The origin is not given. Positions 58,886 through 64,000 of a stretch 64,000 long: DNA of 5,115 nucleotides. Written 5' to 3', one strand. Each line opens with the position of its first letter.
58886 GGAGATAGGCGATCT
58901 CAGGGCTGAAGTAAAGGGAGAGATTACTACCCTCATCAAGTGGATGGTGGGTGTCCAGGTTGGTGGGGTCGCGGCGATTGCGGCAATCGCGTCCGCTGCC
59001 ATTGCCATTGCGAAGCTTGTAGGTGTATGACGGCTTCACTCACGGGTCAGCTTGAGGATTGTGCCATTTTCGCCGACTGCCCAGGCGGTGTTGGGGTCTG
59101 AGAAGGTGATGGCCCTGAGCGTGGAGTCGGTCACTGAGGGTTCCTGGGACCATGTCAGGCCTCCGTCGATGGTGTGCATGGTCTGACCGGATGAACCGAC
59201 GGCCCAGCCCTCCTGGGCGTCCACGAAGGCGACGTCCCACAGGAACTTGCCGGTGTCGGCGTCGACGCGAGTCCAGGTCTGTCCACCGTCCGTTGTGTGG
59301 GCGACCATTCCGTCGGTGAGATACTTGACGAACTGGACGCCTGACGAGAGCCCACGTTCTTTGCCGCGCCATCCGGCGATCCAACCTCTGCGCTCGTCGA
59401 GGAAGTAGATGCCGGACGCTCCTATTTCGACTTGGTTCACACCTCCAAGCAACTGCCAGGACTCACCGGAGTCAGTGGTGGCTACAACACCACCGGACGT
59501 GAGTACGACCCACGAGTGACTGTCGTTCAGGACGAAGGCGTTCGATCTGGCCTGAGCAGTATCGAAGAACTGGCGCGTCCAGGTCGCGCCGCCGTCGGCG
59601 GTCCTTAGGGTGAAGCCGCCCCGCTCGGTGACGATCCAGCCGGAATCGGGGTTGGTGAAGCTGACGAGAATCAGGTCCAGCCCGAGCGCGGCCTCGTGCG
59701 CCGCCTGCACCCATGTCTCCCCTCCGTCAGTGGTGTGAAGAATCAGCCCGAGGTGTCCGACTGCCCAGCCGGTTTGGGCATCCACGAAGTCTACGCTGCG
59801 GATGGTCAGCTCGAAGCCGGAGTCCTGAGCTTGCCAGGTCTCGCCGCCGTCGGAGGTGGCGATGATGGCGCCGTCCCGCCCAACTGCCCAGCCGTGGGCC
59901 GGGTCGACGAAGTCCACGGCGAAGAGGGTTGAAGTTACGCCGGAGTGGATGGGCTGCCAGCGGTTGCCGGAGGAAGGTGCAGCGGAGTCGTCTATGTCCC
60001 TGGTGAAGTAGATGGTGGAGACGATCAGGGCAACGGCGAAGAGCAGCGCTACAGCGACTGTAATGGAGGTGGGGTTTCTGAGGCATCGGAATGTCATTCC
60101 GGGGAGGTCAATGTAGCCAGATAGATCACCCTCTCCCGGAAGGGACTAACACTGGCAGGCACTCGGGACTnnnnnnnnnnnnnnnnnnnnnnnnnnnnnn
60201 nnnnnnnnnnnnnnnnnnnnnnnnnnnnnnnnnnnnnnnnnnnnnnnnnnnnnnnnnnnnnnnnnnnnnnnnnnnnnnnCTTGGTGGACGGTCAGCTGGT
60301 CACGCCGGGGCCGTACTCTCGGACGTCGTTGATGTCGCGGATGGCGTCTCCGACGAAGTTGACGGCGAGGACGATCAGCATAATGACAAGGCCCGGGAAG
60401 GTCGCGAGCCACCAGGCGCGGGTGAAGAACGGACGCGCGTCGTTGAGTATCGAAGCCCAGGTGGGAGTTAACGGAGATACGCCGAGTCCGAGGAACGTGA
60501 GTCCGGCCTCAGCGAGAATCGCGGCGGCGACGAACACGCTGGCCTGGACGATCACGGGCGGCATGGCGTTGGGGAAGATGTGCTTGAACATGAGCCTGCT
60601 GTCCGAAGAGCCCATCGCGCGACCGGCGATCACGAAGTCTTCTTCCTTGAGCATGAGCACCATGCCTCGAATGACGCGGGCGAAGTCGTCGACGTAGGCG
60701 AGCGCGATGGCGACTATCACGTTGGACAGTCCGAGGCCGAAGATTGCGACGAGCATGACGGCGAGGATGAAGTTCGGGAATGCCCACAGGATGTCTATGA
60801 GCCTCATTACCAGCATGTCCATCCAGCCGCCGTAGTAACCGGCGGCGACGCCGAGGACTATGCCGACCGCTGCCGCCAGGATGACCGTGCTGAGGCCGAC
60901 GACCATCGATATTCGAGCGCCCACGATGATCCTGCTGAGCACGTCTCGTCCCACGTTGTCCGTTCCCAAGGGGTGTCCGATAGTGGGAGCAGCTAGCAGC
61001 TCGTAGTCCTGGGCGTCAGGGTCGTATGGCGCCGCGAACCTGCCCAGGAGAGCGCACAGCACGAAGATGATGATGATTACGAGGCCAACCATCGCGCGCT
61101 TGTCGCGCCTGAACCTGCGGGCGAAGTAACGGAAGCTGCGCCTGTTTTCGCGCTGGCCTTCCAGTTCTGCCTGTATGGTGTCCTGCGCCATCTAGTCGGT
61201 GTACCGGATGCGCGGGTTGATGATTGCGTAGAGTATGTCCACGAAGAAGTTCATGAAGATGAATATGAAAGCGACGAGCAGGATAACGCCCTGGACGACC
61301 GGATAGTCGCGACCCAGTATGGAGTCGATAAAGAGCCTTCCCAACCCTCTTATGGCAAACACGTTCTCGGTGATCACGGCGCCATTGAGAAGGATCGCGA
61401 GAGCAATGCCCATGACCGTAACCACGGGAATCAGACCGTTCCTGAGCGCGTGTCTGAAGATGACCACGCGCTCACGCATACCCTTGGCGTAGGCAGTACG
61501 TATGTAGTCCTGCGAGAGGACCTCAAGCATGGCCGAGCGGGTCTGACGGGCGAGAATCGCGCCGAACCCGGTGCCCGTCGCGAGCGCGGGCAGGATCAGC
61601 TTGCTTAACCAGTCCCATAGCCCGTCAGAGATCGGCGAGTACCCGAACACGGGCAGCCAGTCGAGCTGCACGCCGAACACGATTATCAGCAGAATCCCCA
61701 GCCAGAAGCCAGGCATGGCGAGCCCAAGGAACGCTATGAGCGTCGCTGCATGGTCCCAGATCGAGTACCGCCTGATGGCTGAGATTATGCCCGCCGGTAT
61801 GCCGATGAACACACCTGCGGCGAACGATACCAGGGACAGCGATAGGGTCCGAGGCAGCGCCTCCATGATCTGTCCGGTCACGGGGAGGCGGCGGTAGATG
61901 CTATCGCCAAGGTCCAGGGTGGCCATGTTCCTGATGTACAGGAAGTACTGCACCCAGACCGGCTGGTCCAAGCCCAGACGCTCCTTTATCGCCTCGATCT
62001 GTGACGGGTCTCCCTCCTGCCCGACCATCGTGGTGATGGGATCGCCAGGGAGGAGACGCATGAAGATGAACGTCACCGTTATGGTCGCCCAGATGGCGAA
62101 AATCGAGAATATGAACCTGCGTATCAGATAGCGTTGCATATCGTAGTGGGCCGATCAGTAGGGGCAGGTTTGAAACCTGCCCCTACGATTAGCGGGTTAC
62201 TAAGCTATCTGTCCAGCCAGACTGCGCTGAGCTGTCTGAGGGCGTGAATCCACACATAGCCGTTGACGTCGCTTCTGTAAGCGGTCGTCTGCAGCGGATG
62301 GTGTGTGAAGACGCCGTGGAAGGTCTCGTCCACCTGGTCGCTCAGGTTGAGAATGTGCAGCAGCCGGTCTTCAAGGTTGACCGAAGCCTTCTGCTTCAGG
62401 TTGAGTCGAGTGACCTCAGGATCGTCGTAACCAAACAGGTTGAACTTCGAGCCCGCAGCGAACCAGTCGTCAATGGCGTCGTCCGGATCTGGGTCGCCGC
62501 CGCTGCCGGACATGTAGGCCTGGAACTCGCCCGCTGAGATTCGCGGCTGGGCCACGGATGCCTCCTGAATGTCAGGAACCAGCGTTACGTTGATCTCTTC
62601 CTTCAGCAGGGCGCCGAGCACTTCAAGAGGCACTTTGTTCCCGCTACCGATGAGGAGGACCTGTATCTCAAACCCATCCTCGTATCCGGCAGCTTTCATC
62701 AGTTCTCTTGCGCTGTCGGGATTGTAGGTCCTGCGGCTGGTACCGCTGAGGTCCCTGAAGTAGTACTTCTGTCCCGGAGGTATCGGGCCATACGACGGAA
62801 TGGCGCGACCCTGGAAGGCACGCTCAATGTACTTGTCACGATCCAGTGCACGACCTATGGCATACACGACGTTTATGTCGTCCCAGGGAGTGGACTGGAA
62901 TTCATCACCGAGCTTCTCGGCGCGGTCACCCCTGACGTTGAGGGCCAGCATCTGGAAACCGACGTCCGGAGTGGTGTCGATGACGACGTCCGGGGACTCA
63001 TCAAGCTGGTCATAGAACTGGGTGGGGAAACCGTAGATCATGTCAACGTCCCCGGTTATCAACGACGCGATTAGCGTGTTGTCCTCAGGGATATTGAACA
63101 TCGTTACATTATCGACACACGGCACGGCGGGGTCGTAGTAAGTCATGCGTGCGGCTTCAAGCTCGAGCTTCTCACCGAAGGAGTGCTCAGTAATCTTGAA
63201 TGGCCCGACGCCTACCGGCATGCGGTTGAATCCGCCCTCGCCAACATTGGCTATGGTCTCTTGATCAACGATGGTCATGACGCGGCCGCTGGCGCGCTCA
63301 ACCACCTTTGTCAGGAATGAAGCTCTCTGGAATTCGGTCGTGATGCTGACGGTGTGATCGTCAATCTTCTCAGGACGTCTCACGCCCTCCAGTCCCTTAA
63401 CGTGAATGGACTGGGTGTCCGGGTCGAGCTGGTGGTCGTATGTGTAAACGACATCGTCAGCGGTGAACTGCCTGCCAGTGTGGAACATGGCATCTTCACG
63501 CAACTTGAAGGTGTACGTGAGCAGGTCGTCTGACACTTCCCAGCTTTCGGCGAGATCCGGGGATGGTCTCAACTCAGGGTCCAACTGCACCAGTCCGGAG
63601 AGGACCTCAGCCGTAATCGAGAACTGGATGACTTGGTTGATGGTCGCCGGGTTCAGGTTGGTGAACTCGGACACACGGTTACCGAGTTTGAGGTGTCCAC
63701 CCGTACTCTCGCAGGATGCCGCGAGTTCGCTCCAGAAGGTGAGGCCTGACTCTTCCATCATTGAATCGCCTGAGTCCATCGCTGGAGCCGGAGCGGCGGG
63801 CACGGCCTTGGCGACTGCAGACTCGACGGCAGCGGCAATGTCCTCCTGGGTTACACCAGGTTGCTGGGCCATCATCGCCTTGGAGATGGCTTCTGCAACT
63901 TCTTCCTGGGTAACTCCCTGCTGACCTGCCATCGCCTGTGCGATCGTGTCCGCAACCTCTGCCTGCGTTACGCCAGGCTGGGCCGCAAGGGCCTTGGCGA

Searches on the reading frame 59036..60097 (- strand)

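Call 62: search_protein_families(library=pfam, proteins=[window:59036-60097:-], max_evalue=0.00001)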
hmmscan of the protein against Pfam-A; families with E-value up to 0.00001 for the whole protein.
window:59036-60097:- (353 aa): 3 families
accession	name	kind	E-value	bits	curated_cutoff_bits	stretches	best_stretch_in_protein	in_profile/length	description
PF14870.12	PSII_BNR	-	4.5e-39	134.9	27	3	44-182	6-146/303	Photosynthesis system II assembly factor YCF48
PF02012.26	BNR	-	2.6e-12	45.2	27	0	267-276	2-11/12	BNR/Asp-box repeat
PF15902.12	Sortilin-Vps10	-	1.3e-09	37.8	33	0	164-289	4-123/446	Sortilin, neurotensin receptor 3,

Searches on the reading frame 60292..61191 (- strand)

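Call 62: search_protein_families(library=pfam, proteins=[window:60292-61191:-], max_evalue=0.00001)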
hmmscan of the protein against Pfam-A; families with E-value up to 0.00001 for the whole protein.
window:60292-61191:- (299 aa): 2 families
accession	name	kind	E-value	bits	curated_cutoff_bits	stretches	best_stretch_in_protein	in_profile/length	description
PF00528.27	BPD_transp_1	-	4.7e-28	98.6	26.4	1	110-289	1-179/184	Binding-protein-dependent transport system inner membrane component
PF12911.12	OppC_N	-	1.9e-15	56.9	23.9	1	20-64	3-47/53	N-terminal TM domain of oligopeptide transport permease C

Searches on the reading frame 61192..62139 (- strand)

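Call 62: search_protein_families(library=pfam, proteins=[window:61192-62139:-], max_evalue=0.00001)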
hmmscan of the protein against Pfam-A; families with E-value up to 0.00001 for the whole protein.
window:61192-62139:- (315 aa): 2 families
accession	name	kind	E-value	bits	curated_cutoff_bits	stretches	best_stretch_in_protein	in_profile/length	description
PF00528.27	BPD_transp_1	-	4.2e-41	141.1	26.4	1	113-312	1-183/184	Binding-protein-dependent transport system inner membrane component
PF19300.4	BPD_transp_1_N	-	3.3e-14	53.5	23.8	1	1-101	1-113/114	Binding-prot-dependent transport system membrane comp, N-term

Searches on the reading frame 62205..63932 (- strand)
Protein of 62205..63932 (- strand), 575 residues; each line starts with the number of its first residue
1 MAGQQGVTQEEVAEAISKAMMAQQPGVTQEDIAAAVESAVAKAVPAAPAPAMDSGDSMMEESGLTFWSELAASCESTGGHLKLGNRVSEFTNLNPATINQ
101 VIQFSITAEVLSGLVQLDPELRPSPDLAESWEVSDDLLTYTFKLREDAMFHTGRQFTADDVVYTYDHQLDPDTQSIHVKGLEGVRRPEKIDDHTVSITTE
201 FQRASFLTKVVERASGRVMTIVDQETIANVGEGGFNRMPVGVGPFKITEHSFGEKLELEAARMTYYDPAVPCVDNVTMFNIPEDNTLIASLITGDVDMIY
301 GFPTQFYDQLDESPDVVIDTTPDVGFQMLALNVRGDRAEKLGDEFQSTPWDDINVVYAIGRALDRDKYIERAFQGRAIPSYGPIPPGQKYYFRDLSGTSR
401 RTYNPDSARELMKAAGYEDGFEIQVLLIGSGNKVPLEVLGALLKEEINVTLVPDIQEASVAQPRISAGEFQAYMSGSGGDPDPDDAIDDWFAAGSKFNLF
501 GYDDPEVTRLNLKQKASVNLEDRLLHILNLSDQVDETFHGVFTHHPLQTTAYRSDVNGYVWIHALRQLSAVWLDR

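Call 62: search_protein_families(library=pfam, proteins=[window:62205-63932:-], max_evalue=0.00001)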
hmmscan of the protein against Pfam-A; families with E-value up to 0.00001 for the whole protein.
window:62205-63932:- (575 aa): 1 family
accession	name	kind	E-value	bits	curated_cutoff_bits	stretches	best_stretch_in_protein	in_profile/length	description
PF00496.27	SBP_bac_5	-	6.9e-70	236.4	32.4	1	123-494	2-364/368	Bacterial extracellular solute-binding proteins, family 5 Middle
